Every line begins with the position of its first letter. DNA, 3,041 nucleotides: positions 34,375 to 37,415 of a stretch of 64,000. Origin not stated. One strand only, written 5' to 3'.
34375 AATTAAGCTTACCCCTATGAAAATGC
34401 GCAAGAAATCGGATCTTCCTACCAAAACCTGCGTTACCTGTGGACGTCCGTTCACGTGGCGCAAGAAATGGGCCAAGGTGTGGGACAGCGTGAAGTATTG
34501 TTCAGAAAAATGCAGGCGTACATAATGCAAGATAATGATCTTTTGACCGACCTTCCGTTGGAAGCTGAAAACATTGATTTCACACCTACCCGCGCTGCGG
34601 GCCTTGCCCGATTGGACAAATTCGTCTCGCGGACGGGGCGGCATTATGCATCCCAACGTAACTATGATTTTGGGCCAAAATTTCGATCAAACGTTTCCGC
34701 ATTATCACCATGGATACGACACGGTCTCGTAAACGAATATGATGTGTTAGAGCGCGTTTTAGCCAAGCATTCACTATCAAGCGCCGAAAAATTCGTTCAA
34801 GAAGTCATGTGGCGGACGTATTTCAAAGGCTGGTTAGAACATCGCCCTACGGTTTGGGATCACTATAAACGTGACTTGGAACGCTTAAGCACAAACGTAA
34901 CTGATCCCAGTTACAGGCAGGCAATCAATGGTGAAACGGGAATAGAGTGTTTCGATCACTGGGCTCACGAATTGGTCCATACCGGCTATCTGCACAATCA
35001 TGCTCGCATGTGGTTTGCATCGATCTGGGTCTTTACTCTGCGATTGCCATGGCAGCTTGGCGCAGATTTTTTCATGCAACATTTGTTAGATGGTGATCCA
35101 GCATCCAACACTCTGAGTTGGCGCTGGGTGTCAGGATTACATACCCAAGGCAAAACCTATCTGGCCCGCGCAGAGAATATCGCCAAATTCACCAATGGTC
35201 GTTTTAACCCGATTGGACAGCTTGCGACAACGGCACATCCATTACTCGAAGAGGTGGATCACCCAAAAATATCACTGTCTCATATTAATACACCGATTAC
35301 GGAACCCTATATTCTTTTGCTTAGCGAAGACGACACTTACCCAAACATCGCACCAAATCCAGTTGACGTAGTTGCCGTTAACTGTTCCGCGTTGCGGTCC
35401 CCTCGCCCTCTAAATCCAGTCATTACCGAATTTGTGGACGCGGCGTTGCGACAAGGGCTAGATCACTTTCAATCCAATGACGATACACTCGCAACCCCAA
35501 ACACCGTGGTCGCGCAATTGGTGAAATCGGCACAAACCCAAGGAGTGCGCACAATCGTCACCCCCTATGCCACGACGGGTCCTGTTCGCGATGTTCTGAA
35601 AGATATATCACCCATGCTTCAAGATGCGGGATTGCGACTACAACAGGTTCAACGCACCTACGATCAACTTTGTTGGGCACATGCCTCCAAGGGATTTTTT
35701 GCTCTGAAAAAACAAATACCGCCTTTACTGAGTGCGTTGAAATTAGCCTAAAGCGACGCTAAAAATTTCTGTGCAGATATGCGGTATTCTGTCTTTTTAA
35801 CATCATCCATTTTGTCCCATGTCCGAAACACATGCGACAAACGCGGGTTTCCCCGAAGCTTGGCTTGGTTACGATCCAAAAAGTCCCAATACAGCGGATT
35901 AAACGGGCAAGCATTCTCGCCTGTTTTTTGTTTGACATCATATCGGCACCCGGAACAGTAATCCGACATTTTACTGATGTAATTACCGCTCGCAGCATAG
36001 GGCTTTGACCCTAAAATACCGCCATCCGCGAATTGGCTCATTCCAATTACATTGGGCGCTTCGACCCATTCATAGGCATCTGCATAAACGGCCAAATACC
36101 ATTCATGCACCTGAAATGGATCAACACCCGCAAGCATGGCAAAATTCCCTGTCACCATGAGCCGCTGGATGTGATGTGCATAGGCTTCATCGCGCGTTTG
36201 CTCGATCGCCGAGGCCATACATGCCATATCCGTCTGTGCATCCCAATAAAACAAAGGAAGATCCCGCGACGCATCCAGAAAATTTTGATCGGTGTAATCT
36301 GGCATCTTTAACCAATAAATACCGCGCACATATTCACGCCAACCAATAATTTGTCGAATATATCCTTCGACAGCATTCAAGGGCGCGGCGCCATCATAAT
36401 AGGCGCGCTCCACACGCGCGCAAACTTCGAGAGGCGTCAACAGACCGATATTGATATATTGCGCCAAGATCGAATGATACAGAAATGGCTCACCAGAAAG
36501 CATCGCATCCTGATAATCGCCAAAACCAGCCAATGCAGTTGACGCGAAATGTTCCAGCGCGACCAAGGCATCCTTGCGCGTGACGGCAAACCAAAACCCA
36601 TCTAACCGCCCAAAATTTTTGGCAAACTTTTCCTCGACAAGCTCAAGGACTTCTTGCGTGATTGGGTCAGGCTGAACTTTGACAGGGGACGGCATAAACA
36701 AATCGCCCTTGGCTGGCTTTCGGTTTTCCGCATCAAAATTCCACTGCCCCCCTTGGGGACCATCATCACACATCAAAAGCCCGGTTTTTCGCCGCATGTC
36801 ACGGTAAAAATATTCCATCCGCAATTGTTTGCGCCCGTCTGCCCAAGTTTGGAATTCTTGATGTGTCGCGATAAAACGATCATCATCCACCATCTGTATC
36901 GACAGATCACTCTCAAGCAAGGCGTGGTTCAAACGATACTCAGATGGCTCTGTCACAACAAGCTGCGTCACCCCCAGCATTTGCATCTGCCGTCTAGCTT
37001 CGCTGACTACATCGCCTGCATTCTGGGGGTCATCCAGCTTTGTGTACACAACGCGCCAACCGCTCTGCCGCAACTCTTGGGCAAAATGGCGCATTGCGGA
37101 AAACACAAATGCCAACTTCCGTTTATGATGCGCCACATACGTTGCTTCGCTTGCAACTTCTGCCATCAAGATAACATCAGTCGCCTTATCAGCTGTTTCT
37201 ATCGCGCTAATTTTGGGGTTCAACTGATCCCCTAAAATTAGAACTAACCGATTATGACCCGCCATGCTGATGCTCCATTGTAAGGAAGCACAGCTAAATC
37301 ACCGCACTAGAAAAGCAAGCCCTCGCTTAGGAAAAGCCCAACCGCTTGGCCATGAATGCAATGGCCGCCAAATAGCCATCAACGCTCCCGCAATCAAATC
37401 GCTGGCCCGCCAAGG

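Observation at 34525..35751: Photolyase-family protein with apparently reversed domain order (FAD-binding domain N-terminal, alpha/beta-like domain C-terminal)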

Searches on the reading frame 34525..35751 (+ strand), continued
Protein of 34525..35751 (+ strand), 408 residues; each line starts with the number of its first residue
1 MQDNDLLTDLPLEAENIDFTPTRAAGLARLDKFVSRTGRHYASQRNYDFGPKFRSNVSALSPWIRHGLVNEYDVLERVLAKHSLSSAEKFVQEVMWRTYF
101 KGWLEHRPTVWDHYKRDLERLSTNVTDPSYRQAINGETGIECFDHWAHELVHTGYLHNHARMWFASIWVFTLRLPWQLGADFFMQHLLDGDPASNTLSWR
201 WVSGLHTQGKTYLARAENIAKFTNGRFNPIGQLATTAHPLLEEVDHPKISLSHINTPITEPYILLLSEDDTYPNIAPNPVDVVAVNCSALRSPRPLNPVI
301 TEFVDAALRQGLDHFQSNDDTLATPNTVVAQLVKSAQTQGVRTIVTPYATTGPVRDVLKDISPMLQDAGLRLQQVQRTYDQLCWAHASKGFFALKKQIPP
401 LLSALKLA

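Call 39: list_cluster_members(proteins=[P0001])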
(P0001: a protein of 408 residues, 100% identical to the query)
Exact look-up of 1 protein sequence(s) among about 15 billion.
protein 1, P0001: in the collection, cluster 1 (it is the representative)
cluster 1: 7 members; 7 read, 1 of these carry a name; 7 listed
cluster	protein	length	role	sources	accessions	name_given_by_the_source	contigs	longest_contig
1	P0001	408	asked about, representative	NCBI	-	-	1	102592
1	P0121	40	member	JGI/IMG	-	hypothetical protein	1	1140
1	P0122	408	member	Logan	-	-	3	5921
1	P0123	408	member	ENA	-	-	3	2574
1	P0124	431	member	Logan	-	-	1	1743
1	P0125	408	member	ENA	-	-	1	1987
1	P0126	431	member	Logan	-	-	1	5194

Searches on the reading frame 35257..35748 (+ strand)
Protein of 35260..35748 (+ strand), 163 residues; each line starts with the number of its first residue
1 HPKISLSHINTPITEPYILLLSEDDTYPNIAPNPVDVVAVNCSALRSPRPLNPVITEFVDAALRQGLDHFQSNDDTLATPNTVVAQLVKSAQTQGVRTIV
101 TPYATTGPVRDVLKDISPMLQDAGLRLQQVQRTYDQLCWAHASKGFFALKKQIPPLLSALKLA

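Call 18: search_protein_families(library=pfam, proteins=[window:35260-35748:+], max_evalue=10)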
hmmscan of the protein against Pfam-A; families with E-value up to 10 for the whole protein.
window:35260-35748:+ (163 aa): 1 family
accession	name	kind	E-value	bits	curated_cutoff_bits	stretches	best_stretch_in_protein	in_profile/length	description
PF15011.11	CA109-like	-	0.2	12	27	1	61-114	73-127/161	Ribosome biogenesis protein C1orf109-like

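Call 37: predict_structure(alignment_id=A3)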
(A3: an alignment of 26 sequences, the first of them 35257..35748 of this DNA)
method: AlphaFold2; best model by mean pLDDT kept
length: 164 residues; sequences in the alignment: 26
mean_pLDDT: 85.7   pTM: 0.78
mean pLDDT of the five models: 85.7, 83.3, 82.8, 82.7, 82.3
residues with pLDDT >= 90: 98; 70-90: 37; 50-70: 29; < 50: 0
segments of 3 or more residues with pLDDT < 50: none
pLDDT, mean of each block of 10 residues (from residue 1): 61 89 91 89 93 94 95 86 97 97 91 97 97 72 57 72 68
secondary structure, 60 per line:
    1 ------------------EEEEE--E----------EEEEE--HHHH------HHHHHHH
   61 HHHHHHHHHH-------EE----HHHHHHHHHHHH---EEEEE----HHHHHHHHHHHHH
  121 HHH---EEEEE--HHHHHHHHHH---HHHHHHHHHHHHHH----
elements in order: E19-23 E37-41 H44-47 H54-70 H84-95 E99-103 H108-123 E127-131 H134-143 H147-160

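Call 58: fold_search(model_id=the predicted structure, library=pdb)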
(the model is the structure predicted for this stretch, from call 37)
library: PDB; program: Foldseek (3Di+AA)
matches with E <= 10: 1585; with E <= 0.001: 0
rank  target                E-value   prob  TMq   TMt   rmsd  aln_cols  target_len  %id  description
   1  7ji4                  4.2e-03  0.97  0.39  0.48   6.7       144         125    9  Universal stress protein (USP) domain of KdpD histidine kinase in complex with second messenger c-di-AMP (released 2021-05-26)
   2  1cr0                  4.8e-03  0.72  0.28  0.21  11.5       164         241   12  CRYSTAL STRUCTURE OF THE HELICASE DOMAIN OF THE GENE4 PROTEIN OF BACTERIOPHAGE T7 (released 1999-11-10)
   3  1owm                  7.6e-03  0.99  0.46  0.18   5.1       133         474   14  DATA1:DNA photolyase / received X-rays dose 1.2 exp15 photons/mm2 (released 2004-04-13)
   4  2ijg                  7.6e-03  0.97  0.45  0.18   7.9       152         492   14  Crystal Structure of cryptochrome 3 from Arabidopsis thaliana (released 2006-11-28)
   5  1owl                  8.6e-03  0.99  0.47  0.19   5.3       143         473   14  Structure of apophotolyase from Anacystis nidulans (released 2004-04-13)
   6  6lz7                  9.9e-03  0.97  0.41  0.17   4.9       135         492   16  Tetrameric structure of ZmCRY1a PHR domain (released 2020-05-13)
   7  2j07                  1.1e-02  0.97  0.43  0.20   5.1       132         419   11  Thermus DNA photolyase with 8-HDF antenna chromophore (released 2007-05-01)
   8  2j4d_B                1.4e-02  0.94  0.45  0.18   8.0       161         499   13  Cryptochrome 3 from Arabidopsis thaliana (released 2007-06-19)
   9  2vtb_D                1.4e-02  0.93  0.43  0.17   8.5       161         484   14  Structure of cryptochrome 3 - DNA complex (released 2009-06-02)
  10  1cr4                  1.5e-02  0.60  0.28  0.21  10.4       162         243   10  CRYSTAL STRUCTURE OF THE HELICASE DOMAIN OF THE GENE 4 PROTEIN OF BACTERIOPHAGE T7: COMPLEX WITH DTDP (released 1999-11-10)
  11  2vtb_F                1.7e-02  0.91  0.42  0.17   8.6       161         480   14  Structure of cryptochrome 3 - DNA complex (released 2009-06-02)
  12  1kp2                  1.7e-02  0.82  0.38  0.18   6.3       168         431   11  Crystal Structure of E. coli Argininosuccinate Synthetase in Complex with ATP (released 2002-04-17)
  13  4xfj_A                1.7e-02  0.75  0.35  0.18   7.5       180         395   13  Crystal structure of Argininosuccinate synthase from Mycobacterium thermoresistibile in complex with AMPPNP and Argini (released 2015-01-14)
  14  6k8k_B                1.8e-02  0.99  0.48  0.20   4.4       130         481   15  Crystal structure of Arabidopsis thaliana BIC2-CRY2 complex (released 2020-05-13)
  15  7d0m                  1.8e-02  0.92  0.43  0.17   5.5       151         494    7  Crystal structure of mouse CRY1 with bound cryoprotectant (released 2021-06-23)
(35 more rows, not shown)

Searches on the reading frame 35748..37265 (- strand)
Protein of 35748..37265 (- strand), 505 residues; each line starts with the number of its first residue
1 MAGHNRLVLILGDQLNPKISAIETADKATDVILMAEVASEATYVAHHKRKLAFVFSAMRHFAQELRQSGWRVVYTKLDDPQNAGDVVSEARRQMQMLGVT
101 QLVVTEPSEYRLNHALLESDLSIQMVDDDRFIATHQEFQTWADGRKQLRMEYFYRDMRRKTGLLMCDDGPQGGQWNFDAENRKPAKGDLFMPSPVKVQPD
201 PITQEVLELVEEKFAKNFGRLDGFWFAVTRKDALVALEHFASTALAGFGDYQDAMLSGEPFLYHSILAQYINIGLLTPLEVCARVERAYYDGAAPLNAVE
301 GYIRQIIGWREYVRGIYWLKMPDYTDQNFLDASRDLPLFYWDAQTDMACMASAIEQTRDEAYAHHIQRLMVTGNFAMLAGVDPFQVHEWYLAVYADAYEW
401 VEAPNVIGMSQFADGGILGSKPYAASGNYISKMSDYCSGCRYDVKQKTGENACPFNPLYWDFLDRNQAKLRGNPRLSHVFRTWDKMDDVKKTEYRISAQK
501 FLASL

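Call 3: search_protein_families(library=pfam, proteins=[window:35748-37265:-], max_evalue=1)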
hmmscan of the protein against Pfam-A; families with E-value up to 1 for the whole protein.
window:35748-37265:- (505 aa): 2 families
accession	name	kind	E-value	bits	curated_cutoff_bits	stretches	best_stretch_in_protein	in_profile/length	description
PF04244.19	DPRP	-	1.6e-82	277.1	22.1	1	8-226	1-224/224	Deoxyribodipyrimidine photo-lyase-related protein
PF02234.24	CDI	-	0.26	11.8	25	0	174-188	29-43/49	Cyclin-dependent kinase inhibitor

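Call 4: search_protein_families(library=ncbifam, proteins=[window:35748-37265:-], max_evalue=1)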
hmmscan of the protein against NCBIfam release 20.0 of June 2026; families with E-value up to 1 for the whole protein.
window:35748-37265:- (505 aa): 0 families

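Call 35: search_solved_structures(query=window:35748-37265:-, max_evalue=0.00001, show_alignments=1)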
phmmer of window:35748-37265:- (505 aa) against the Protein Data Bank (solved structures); distinct sequences matched with E-value up to 0.00001: 8.
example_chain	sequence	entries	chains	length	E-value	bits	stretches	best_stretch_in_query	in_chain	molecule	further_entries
4dja_A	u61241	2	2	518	3.7e-203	678.9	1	6-504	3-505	Photolyase | Photolyase PhrB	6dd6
5lfa_A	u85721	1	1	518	1.3e-202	677.1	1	6-504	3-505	(6-4) photolyase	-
5kcm_A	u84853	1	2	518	2.7e-202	676.1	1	6-504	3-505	(6-4) photolyase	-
3zxs_A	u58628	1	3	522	1.3e-191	640.8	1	5-503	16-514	CRYPTOCHROME B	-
9hnk_A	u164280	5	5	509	4e-182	609.5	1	4-499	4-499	Cryptochrome/photolyase family protein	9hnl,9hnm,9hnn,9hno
9q8f_A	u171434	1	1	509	2.8e-181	606.7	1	4-499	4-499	Cryptochrome/photolyase family protein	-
8ijy_A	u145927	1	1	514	6.1e-135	453.9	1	9-501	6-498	Deoxyribodipyrimidine photolyase-related protein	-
7ykn_A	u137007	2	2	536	1.5e-123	416.3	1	7-494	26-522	Cryptochrome/photolyase family protein | 6-4 photolyase (FeS-BCP, CryPro)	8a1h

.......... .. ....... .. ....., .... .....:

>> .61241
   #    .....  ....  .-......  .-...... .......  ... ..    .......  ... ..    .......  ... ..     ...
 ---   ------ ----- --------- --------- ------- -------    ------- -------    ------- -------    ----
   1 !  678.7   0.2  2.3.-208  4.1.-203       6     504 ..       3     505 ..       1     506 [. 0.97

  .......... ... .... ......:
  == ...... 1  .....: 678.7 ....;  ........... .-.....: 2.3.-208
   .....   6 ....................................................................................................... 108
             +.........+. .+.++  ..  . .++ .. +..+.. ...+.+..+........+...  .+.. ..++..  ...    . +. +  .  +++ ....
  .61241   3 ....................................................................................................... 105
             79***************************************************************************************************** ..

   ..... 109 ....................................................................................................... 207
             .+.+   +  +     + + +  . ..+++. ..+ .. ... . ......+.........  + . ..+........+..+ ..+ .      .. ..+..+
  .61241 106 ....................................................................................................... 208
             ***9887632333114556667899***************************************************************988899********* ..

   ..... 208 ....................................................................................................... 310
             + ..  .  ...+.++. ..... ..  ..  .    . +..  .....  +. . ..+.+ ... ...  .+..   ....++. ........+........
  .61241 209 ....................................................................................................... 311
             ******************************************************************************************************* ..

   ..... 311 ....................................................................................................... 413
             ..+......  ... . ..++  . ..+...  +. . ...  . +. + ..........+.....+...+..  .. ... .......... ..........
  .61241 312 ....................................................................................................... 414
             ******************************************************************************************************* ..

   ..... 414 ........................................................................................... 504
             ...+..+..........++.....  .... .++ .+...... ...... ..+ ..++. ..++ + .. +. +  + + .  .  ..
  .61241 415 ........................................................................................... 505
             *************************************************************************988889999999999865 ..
